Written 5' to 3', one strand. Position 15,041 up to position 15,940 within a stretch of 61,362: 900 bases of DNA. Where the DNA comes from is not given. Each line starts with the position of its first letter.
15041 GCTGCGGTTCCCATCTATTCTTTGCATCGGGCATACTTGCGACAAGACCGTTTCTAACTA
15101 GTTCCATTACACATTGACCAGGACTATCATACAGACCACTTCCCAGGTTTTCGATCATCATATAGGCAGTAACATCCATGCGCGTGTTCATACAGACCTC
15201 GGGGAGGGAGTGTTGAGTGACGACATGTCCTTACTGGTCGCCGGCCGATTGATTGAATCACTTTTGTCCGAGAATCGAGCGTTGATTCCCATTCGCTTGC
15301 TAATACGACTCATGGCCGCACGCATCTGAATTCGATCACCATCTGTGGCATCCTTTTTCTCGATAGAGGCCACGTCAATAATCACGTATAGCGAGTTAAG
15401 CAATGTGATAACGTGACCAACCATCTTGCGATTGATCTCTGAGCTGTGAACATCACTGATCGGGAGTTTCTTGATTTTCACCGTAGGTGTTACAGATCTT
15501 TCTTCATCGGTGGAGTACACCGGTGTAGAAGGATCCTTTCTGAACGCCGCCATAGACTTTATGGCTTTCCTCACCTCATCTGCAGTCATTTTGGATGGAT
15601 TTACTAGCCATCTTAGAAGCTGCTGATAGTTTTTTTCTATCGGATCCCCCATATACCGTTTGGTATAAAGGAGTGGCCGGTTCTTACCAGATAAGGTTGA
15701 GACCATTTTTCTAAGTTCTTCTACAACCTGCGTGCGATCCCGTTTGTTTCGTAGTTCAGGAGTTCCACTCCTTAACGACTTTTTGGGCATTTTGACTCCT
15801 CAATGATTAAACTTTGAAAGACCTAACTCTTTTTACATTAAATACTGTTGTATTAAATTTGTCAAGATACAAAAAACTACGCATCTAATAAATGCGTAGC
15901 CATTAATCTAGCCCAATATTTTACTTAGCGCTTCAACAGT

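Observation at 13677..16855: Three-gene operon ending in a GHKL/MORC-like ATPase: candidate undescribed conflict or defence module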

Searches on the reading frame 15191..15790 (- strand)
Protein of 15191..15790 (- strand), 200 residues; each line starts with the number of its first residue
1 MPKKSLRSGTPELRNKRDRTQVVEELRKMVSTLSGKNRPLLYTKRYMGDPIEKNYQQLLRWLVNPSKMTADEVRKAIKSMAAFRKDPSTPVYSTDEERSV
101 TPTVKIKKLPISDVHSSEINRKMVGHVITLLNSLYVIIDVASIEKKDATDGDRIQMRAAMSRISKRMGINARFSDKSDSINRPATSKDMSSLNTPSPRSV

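Call 3: search_protein_families(library=pfam, proteins=[window:15191-15790:-], max_evalue=1)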
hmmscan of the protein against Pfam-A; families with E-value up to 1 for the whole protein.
window:15191-15790:- (200 aa): 2 families
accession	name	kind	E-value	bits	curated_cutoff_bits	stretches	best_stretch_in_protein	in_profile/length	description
PF17278.7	DUF5343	-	0.024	15.4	27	1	42-87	71-116/140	Family of unknown function (DUF5343)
PF13446.11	RPT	-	0.2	11.9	28.2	0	136-165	19-47/59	A repeated domain in UCH-protein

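Call 4: search_protein_families(library=padloc, proteins=[window:15191-15790:-], max_evalue=1)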
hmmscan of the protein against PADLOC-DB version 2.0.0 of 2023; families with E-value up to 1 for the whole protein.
window:15191-15790:- (200 aa): 0 families

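Call 5: search_protein_families(library=ncbifam, proteins=[window:15191-15790:-], max_evalue=1)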
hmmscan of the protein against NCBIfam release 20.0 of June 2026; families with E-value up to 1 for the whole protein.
window:15191-15790:- (200 aa): 0 families

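Call 62: search_protein_families(library=pfam, alignment_id=A5, max_evalue=1)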
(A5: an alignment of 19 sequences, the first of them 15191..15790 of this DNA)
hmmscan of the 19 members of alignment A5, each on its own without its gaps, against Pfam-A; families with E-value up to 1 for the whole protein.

A. member 1, window:15191-15790:- (200 aa): 2 families
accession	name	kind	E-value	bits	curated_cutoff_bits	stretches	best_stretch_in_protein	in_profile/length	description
PF17278.7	DUF5343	-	0.024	15.4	27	1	42-87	71-116/140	Family of unknown function (DUF5343)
PF13446.11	RPT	-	0.2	11.9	28.2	0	136-165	19-47/59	A repeated domain in UCH-protein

B. families by the number of members that match (of 19 scanned): 19 families
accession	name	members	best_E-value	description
PF25761.1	TPR_PATROL1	1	0.0077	PATROL1-like, TPR repeats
PF04794.17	YdjC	1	0.013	YdjC-like protein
PF17278.7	DUF5343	1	0.024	Family of unknown function (DUF5343)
PF03699.18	UPF0182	1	0.026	Uncharacterised protein family (UPF0182)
PF03052.20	Adeno_52K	1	0.029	Adenoviral protein L1 52/55-kDa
PF18812.6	PBECR3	1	0.048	phage-Barnase-EndoU-ColicinE5/D-RelE like nuclease3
PF16276.10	NPM1-C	1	0.072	Nucleophosmin C-terminal domain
PF01381.28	HTH_3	1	0.12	Helix-turn-helix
PF11716.13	MDMPI_N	1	0.15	Mycothiol maleylpyruvate isomerase N-terminal domain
PF01090.25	Ribosomal_S19e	1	0.15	Ribosomal protein S19e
PF24477.2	ARM_At3g06530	1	0.16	At3g06530-like, ARM repeats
PF21716.3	dnstrm_HI1420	1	0.16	Probable addiction module antidote protein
PF22931.4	SAM_TNK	1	0.19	SAM domain-like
PF13446.11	RPT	1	0.2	A repeated domain in UCH-protein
PF05491.19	RuvB_C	1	0.2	RuvB C-terminal winged helix domain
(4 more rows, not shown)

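Call 73: search_protein_families(library=phrogs, proteins=[window:15191-15790:-], max_evalue=0.1)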
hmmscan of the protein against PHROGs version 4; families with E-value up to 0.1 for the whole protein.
window:15191-15790:- (200 aa): 0 families

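Call 89: search_solved_structures(query=A5, max_evalue=1)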
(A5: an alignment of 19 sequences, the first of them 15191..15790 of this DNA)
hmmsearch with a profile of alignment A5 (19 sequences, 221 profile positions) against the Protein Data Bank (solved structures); distinct sequences matched with E-value up to 1: 5.
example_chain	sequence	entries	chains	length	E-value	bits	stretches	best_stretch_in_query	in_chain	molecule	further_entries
8yxk_A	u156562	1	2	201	0.1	15.3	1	45-117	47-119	Phage cell wall hydrolase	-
7unh_A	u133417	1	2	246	0.41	13.4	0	37-71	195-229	SP2 designed chlorophyll dimer protein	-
7uni_A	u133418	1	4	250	0.47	13.2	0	37-71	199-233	SP2-ZnPPaM designed chlorophyll dimer protein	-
8oin_AL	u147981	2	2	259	0.68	12.6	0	177-207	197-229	28S ribosomal protein S15, mitochondrial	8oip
5aj3_O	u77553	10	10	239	0.78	12.5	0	178-207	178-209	MITORIBOSOMAL PROTEIN US15M, MRPS15 | Uncharacterized protein | Mitochondrial ribosomal protein S15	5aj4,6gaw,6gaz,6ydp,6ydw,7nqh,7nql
